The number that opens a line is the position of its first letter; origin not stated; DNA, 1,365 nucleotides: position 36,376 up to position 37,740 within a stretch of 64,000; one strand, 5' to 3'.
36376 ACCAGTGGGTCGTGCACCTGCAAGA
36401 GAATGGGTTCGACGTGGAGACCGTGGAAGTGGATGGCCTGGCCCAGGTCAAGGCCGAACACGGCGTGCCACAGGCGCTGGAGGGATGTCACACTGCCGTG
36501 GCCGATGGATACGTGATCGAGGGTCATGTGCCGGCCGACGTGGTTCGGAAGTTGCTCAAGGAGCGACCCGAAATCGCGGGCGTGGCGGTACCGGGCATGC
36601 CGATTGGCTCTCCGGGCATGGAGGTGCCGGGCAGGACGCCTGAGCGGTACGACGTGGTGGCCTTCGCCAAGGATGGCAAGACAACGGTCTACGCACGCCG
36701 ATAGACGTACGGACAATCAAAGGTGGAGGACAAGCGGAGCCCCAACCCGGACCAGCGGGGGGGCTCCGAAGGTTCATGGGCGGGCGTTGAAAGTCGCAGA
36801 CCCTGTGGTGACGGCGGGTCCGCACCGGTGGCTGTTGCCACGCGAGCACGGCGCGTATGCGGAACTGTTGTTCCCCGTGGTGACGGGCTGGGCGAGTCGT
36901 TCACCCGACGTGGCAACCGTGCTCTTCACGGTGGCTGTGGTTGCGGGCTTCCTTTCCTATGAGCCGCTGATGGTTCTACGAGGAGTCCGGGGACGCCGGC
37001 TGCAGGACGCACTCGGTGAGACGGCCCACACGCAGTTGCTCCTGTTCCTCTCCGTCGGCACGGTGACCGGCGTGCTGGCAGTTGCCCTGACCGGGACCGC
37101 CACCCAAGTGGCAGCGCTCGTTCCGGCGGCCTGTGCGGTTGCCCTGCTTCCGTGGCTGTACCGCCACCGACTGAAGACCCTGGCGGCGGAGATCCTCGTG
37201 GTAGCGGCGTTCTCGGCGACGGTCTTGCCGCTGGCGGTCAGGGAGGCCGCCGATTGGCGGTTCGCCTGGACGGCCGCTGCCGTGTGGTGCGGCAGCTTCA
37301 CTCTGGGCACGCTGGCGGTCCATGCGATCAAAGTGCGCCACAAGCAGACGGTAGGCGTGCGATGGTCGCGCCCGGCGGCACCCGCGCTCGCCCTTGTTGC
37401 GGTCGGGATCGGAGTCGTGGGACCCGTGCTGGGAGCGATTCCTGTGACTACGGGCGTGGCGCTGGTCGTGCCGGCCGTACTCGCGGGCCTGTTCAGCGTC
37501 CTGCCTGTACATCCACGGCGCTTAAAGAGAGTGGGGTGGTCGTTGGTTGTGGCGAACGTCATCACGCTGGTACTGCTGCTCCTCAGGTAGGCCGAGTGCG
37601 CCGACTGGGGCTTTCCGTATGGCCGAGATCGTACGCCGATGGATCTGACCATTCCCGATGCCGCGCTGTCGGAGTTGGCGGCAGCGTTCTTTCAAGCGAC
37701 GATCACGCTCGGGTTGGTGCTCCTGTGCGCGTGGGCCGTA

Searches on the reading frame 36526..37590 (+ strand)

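Call 76: search_protein_families(library=pfam, proteins=[window:36526-37590:+], max_evalue=0.00001)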
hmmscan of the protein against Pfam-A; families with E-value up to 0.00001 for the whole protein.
window:36526-37590:+ (354 aa): 1 family
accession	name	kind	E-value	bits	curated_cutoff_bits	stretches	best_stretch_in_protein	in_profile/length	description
PF14256.11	YwiC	-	1.3e-11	45.3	25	1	104-234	1-123/126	YwiC-like protein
